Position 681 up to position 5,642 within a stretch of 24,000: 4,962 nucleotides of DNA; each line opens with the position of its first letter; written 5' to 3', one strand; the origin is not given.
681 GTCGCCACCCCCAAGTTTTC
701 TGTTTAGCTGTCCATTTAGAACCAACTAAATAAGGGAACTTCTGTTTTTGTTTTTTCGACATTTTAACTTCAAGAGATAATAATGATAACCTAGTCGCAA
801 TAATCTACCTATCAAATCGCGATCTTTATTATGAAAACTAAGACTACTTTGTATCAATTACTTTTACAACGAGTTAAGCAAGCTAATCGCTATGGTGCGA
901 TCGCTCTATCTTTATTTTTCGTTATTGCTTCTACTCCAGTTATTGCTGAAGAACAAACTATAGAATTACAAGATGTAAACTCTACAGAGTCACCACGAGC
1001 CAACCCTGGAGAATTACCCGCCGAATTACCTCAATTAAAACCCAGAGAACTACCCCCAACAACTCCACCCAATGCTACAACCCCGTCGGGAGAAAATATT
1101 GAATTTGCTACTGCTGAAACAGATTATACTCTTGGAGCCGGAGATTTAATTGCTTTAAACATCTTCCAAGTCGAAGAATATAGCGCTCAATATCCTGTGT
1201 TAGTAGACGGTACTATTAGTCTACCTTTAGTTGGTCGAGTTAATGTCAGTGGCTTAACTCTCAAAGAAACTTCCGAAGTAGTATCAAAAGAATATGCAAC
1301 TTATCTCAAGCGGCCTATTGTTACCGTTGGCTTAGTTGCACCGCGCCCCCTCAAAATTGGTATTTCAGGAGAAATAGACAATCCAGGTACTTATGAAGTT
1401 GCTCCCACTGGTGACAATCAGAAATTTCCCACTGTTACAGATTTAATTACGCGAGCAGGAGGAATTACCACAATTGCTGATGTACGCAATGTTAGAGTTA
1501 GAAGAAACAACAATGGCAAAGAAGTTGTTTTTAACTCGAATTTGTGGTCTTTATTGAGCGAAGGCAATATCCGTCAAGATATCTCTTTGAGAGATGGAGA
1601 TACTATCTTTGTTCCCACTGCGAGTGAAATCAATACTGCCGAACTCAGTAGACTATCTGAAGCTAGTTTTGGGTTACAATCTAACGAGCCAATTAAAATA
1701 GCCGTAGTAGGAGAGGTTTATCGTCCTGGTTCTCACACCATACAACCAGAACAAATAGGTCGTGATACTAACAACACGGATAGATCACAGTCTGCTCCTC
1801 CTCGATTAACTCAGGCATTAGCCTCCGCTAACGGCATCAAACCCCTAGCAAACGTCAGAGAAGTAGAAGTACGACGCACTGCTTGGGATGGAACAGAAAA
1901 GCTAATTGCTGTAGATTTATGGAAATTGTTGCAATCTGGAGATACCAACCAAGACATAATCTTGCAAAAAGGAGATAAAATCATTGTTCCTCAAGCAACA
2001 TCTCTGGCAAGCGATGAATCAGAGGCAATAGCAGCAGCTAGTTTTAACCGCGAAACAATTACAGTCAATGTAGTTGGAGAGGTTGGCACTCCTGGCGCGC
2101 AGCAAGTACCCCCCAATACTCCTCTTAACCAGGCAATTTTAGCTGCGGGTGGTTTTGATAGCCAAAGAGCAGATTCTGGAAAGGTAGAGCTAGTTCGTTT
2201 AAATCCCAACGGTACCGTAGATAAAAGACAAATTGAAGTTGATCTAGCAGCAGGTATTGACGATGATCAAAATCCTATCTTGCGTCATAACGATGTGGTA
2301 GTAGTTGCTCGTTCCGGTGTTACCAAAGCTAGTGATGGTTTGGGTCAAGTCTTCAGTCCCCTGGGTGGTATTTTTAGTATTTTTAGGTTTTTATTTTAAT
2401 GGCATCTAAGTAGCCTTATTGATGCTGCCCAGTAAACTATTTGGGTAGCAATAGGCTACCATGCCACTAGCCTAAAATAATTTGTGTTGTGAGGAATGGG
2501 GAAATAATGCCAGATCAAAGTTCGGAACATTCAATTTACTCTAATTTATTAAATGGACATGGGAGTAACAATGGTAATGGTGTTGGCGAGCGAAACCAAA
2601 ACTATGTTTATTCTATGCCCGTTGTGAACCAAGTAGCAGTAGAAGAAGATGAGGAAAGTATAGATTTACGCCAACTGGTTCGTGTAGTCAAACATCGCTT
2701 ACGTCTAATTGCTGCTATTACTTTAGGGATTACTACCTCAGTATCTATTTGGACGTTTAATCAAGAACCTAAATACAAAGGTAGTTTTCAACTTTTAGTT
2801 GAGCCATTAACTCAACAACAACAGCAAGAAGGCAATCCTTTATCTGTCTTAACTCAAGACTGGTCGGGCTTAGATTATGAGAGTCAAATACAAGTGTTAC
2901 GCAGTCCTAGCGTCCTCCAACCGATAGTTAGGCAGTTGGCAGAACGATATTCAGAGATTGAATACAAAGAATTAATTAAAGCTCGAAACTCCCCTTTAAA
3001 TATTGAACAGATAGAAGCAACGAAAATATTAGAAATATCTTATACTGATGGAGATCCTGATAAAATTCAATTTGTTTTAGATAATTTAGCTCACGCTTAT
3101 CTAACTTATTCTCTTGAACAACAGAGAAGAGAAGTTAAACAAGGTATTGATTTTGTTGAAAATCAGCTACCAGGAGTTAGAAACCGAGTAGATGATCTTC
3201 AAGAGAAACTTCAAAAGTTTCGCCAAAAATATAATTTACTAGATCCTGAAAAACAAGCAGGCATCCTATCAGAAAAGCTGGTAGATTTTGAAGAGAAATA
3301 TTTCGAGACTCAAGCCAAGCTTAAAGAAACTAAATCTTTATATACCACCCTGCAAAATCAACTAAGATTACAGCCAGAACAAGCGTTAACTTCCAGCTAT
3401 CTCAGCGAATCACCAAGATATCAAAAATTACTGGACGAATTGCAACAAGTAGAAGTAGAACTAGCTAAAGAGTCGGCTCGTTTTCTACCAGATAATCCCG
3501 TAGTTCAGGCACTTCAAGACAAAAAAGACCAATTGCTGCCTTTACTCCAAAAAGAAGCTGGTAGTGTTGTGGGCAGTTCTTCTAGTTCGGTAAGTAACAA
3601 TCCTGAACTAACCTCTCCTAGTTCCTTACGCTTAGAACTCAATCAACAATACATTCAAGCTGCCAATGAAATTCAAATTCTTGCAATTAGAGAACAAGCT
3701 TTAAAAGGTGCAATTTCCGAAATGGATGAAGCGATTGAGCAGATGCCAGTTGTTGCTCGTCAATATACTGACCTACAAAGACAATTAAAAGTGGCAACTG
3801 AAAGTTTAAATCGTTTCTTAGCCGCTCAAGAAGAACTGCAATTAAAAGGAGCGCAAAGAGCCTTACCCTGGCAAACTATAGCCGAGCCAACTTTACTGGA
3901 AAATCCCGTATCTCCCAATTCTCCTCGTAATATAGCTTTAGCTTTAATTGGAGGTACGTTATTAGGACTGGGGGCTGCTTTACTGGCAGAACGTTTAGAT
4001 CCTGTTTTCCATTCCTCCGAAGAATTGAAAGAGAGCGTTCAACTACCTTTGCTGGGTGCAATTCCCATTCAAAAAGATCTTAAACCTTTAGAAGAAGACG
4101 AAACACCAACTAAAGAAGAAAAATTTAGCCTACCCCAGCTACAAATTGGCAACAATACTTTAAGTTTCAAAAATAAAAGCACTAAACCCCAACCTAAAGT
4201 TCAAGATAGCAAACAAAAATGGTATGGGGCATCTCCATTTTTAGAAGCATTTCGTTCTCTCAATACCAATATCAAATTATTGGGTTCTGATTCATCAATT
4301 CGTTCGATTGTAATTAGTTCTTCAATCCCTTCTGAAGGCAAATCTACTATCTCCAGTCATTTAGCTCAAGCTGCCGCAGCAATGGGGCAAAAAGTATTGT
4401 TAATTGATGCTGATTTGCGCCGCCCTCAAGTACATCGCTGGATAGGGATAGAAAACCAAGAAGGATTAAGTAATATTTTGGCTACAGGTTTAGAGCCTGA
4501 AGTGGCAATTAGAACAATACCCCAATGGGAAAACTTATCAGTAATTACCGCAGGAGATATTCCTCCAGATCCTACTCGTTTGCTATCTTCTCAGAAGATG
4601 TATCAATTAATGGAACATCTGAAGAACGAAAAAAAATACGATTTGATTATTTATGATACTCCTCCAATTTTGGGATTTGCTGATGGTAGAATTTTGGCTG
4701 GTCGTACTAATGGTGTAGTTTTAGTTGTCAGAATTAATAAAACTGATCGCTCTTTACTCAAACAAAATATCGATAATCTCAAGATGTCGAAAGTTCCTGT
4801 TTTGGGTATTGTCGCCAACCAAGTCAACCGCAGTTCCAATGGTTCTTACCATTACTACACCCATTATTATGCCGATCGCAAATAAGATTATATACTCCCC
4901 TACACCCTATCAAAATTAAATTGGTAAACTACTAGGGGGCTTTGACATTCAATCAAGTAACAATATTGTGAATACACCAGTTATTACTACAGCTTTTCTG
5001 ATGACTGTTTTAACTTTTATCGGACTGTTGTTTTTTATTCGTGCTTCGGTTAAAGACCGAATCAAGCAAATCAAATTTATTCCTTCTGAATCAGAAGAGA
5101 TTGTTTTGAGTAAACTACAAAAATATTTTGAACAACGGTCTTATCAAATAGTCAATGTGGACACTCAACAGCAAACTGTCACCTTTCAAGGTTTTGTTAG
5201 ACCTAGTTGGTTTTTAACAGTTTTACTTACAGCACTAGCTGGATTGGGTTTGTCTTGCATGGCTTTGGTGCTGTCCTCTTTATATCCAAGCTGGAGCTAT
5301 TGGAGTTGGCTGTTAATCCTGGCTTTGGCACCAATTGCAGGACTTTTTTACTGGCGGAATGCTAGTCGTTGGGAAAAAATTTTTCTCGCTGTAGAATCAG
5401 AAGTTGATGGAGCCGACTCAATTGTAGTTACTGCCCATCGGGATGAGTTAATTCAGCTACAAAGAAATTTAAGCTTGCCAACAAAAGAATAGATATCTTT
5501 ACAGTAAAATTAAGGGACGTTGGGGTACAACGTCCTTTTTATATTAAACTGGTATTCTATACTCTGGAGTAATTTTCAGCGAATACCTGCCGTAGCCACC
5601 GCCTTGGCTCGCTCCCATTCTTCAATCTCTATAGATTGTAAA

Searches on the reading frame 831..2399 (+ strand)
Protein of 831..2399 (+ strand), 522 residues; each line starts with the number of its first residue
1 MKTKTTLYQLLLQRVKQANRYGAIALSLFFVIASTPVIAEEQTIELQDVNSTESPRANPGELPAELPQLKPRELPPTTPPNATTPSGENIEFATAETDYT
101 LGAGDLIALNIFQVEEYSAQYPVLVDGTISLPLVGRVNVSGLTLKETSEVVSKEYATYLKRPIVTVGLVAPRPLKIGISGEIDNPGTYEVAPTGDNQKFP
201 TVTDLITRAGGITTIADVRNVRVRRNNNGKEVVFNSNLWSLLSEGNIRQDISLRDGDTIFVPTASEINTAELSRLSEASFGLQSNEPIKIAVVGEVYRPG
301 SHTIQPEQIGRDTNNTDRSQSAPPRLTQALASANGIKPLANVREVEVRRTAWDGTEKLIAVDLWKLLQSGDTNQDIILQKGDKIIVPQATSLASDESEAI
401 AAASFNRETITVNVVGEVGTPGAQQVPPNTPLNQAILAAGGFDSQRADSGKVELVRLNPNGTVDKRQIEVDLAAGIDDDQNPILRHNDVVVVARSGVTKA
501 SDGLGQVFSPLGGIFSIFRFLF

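Call 21: search_protein_families(library=pfam, proteins=[window:831-2399:+])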
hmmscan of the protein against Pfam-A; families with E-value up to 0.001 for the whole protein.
window:831-2399:+ (522 aa): 3 families
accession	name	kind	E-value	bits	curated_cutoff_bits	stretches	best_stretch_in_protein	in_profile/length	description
PF22461.2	SLBB_2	-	5.5e-23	81.3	27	3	175-261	2-79/79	SLBB domain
PF02563.21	Poly_export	-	5e-22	78.3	28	1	95-167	3-75/77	Polysaccharide biosynthesis/export protein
PF10531.15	SLBB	-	1.9e-18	66.4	27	2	412-463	2-51/55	SLBB domain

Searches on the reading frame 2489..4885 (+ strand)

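Call 21: search_protein_families(library=pfam, proteins=[window:2489-4885:+])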
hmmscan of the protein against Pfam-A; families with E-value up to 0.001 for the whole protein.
window:2489-4885:+ (798 aa): 5 families
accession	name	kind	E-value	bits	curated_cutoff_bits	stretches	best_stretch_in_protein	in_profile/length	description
PF10609.15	ParA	-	2.5e-11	43.9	27.1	1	607-778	6-174/246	NUBPL iron-transfer P-loop NTPase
PF02706.20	Wzz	-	6.5e-11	42.8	25.5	1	56-150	1-91/91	Chain length determinant protein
PF13614.12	AAA_31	-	2.7e-10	40.9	27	1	616-737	13-138/177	AAA domain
PF01656.29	CbiA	-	2.2e-09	37.7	25.4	1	616-783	10-87/125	CobQ/CobB/MinD/ParA nucleotide binding domain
PF09140.17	MipZ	-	2.4e-07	30.8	20.7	1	607-725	3-108/262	ATPase MipZ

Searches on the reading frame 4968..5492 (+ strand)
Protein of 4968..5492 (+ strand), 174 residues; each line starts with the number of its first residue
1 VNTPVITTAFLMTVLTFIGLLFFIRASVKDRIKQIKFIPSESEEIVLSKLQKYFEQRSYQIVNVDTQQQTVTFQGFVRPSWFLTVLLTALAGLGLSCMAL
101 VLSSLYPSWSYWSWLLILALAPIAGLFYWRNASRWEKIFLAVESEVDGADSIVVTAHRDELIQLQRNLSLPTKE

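Call 21: search_protein_families(library=pfam, proteins=[window:4968-5492:+])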
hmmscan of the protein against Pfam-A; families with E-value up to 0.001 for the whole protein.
window:4968-5492:+ (174 aa): 1 family
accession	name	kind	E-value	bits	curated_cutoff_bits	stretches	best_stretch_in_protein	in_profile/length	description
PF12046.13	CCB1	-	7.3e-62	208.1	25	1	5-170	2-167/168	Cofactor assembly of complex C subunit B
